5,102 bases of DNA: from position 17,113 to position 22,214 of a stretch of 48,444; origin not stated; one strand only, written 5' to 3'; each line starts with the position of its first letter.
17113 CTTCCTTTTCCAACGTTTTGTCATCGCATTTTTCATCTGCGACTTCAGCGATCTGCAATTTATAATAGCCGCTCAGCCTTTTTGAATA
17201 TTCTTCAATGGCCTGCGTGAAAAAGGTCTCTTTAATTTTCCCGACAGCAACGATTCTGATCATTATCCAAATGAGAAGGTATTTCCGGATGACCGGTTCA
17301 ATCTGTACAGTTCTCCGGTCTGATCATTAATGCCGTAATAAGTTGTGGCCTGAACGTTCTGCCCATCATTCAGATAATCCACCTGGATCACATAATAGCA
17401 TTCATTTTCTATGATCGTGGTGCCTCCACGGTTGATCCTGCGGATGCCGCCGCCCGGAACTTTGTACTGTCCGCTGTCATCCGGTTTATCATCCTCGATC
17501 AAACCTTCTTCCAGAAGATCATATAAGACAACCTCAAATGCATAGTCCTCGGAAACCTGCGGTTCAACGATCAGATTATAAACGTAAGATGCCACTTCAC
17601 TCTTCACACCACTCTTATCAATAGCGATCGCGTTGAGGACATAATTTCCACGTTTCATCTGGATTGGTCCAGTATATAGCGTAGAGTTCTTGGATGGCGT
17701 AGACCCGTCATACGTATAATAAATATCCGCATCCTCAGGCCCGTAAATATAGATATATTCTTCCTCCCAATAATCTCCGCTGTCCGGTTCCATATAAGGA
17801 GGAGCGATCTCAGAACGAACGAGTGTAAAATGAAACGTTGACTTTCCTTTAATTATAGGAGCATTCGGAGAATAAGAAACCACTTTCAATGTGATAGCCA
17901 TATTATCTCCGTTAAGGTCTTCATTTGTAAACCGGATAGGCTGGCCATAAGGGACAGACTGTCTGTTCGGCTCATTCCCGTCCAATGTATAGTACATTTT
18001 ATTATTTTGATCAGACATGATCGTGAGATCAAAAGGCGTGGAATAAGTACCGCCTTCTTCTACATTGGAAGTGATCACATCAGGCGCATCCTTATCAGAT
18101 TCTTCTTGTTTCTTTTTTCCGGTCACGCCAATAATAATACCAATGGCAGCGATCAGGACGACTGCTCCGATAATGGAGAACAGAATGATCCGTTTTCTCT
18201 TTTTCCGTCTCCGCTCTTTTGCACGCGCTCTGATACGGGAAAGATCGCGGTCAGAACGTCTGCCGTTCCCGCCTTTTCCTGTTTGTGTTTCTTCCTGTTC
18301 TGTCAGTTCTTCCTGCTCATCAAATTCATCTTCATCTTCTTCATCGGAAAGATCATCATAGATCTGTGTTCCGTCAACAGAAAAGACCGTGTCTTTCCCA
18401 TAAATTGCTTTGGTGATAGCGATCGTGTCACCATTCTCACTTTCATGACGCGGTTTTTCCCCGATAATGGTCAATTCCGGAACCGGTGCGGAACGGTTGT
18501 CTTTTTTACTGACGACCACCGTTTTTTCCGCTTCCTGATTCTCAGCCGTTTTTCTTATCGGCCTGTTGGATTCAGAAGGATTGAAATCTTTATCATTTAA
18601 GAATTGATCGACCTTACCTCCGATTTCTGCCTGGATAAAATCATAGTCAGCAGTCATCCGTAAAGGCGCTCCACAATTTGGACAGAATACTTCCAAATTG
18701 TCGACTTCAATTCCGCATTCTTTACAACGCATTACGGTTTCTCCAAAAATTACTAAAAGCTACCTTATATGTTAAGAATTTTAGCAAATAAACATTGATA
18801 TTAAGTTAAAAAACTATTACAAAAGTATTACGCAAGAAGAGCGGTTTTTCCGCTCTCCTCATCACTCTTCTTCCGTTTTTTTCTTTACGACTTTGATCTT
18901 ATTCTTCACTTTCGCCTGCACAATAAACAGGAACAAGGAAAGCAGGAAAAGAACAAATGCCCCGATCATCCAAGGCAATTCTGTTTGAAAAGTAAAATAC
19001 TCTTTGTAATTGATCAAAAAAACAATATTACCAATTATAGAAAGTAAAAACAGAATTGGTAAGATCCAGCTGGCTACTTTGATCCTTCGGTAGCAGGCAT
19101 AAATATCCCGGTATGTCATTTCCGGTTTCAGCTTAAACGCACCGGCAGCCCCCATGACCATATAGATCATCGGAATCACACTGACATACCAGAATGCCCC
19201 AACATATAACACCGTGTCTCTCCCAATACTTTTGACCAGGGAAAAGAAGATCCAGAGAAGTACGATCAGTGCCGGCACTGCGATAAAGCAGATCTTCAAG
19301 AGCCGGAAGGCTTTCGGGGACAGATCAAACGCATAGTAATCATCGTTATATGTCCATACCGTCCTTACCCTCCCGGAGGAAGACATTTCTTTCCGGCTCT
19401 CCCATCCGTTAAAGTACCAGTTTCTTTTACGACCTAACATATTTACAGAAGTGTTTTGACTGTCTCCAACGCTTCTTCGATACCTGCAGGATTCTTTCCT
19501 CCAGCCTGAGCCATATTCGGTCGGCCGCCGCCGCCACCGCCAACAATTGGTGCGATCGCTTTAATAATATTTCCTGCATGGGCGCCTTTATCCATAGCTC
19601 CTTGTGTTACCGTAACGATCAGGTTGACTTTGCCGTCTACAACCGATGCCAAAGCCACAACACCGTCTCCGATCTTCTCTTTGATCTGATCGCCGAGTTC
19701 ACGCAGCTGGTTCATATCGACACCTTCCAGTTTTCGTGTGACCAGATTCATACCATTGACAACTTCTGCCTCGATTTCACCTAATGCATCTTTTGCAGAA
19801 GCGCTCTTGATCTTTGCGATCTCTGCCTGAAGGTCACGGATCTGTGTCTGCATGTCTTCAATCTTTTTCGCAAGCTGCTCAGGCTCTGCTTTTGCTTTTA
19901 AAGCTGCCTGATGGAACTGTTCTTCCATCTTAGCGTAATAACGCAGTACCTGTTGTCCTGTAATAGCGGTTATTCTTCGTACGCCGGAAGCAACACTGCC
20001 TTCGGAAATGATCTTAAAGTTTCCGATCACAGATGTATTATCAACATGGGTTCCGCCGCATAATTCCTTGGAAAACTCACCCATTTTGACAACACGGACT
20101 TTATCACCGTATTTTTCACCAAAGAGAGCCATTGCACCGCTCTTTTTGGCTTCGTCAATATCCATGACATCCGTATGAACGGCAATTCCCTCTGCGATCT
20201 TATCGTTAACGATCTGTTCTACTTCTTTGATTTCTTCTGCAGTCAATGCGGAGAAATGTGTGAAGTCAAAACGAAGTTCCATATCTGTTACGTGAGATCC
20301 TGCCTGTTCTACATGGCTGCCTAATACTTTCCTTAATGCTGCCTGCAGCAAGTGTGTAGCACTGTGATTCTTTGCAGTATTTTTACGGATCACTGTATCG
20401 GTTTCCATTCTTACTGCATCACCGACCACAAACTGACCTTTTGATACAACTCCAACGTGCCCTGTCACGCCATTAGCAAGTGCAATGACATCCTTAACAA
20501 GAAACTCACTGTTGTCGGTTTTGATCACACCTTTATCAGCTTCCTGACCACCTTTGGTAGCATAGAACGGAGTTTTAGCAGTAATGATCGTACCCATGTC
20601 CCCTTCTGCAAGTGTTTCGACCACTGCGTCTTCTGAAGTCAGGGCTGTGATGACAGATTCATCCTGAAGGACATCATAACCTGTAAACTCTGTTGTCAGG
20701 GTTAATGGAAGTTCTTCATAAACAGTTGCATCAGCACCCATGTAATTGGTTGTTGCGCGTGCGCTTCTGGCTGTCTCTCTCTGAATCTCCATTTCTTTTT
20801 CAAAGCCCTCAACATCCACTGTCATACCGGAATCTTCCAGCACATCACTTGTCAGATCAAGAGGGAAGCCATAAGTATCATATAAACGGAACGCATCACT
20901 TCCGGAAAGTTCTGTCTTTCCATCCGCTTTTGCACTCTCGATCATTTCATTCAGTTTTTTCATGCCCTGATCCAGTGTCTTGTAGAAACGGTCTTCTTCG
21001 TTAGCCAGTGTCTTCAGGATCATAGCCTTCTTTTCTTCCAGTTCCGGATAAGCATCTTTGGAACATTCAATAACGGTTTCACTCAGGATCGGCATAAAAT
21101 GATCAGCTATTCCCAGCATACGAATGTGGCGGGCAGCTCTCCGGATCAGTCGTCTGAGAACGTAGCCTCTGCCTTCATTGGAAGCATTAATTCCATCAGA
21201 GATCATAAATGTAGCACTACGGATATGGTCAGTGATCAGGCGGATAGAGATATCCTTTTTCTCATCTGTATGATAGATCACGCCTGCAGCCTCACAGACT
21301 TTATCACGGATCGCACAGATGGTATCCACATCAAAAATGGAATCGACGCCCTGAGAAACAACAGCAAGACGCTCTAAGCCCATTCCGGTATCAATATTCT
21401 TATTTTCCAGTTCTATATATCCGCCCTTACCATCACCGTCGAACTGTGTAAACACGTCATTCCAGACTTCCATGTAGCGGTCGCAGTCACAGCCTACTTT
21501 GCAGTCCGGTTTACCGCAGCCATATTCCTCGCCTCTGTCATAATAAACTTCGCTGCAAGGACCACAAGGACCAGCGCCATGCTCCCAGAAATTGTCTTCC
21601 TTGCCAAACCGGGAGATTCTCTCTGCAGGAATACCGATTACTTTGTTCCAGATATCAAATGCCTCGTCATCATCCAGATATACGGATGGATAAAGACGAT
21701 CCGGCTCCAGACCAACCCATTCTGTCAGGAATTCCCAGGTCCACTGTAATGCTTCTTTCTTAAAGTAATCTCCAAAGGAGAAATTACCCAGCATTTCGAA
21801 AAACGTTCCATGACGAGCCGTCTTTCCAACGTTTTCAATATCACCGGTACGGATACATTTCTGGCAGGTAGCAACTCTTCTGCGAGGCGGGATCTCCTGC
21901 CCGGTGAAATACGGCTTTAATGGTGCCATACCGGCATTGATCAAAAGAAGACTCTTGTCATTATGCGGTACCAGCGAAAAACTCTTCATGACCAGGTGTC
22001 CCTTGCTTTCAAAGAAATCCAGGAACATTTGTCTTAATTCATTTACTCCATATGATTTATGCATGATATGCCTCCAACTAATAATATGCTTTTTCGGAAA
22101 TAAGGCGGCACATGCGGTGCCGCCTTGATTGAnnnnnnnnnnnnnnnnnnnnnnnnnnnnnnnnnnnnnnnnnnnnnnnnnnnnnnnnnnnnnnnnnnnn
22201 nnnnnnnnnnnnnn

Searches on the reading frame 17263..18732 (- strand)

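Call 71: search_protein_families(library=pfam, proteins=[window:17263-18732:-], max_evalue=0.00001)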
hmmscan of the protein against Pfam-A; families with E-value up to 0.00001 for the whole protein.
window:17263-18732:- (489 aa): 2 families
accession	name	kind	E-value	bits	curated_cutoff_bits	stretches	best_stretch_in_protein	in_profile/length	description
PF13290.12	CHB_HEX_C_1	-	2.4e-23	82.3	22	2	316-381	1-66/67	Chitobiase/beta-hexosaminidase C-terminal domain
PF13287.12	Fn3_assoc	-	2.5e-21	76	23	2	333-383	8-57/59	Fn3 associated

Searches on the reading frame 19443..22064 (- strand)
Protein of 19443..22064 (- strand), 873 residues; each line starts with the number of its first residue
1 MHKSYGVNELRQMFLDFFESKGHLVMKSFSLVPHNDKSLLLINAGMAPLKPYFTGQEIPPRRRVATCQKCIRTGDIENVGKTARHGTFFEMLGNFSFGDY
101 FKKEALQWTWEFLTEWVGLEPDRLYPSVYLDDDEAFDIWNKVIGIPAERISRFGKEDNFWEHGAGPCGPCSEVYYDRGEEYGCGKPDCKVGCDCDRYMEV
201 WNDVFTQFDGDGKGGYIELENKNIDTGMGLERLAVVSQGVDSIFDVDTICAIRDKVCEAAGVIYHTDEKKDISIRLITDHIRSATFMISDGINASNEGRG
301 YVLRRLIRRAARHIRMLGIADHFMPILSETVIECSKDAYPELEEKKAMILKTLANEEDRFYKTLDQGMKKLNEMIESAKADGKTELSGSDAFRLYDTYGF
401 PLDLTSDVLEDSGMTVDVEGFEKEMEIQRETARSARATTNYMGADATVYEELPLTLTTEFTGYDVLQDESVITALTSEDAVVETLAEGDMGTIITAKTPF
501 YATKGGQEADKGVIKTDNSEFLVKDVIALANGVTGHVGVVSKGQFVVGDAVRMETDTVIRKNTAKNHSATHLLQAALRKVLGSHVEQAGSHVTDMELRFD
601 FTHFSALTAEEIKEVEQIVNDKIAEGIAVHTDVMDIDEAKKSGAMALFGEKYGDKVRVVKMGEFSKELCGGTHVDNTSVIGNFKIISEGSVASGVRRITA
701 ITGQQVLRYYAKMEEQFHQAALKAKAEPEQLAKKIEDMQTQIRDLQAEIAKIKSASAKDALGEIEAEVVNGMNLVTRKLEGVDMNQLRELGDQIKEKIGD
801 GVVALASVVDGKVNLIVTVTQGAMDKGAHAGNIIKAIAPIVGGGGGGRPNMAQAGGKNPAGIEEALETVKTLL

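Call 72: search_protein_families(library=pfam, proteins=[window:19443-22064:-], max_evalue=0.00001)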
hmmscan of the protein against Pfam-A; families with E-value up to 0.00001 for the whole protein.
window:19443-22064:- (873 aa): 3 families
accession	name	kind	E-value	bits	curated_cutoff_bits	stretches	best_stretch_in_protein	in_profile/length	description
PF01411.24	tRNA-synt_2c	-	5.3e-199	662.7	30.3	1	9-557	1-550/552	tRNA synthetases class II (A)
PF07973.19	tRNA_SAD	-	1.1e-18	67.3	24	1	656-698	1-43/44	Threonyl and Alanyl tRNA synthetase second additional domain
PF02272.25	DHHA1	-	3.6e-16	59.9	25.9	1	772-872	2-99/102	DHHA1 domain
